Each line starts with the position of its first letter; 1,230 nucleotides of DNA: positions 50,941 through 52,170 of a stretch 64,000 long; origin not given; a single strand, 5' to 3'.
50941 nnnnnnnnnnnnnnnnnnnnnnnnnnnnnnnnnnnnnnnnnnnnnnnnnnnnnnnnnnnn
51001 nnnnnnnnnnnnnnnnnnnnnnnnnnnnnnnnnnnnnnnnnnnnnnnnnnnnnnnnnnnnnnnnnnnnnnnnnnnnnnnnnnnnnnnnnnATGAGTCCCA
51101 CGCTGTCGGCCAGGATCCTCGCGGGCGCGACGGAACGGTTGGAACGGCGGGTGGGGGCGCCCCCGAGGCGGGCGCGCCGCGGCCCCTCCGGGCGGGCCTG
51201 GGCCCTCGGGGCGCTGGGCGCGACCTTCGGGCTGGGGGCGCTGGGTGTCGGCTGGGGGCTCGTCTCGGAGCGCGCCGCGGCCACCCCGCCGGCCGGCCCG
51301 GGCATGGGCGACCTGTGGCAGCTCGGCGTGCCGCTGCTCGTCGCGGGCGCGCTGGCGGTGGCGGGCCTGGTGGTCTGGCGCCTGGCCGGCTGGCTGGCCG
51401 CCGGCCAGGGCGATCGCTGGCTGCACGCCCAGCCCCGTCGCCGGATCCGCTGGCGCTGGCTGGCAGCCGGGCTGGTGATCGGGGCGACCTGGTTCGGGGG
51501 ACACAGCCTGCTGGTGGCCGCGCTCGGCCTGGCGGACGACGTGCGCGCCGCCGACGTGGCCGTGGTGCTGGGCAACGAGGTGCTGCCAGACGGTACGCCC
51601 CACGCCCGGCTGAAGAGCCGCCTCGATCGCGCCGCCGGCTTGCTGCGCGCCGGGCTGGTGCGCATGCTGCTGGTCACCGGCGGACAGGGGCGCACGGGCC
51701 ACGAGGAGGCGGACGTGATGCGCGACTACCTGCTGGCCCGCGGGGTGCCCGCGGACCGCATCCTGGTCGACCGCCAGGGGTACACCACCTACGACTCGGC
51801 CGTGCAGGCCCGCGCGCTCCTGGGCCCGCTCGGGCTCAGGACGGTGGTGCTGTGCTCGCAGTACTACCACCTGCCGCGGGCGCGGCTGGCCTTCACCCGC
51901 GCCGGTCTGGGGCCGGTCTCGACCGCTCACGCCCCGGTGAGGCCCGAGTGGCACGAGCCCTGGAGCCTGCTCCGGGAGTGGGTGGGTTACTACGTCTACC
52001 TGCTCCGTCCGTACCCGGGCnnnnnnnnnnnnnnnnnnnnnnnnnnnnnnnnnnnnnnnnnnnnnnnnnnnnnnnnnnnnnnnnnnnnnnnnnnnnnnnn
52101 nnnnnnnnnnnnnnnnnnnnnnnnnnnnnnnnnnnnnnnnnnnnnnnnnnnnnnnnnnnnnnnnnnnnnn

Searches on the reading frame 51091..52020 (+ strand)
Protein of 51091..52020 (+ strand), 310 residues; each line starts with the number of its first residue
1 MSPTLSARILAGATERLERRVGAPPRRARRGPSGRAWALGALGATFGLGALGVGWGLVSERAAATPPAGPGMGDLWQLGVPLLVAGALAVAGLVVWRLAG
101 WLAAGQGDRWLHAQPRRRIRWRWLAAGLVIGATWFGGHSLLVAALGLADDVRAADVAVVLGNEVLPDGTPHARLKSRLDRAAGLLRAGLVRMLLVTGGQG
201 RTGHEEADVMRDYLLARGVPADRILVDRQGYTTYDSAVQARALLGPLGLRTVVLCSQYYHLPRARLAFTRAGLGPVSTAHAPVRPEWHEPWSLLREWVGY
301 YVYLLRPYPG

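Call 44: search_protein_families(library=pfam, proteins=[window:51091-52020:+], max_evalue=0.01)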
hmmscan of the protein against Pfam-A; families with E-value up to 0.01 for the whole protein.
window:51091-52020:+ (310 aa): 1 family
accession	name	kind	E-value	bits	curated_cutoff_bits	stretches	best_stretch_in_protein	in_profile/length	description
PF02698.23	DUF218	-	1.3e-29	103.2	27.6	1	155-299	1-133/133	DUF218 domain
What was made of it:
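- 51091..52023 (+): DUF218/YdcF-family gene downstream of the solo copy. PF02698, 1.3e-29 (call 44).
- Checked: It lies upstream of a DUF218/YdcF-family gene (PF02698, call 44).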
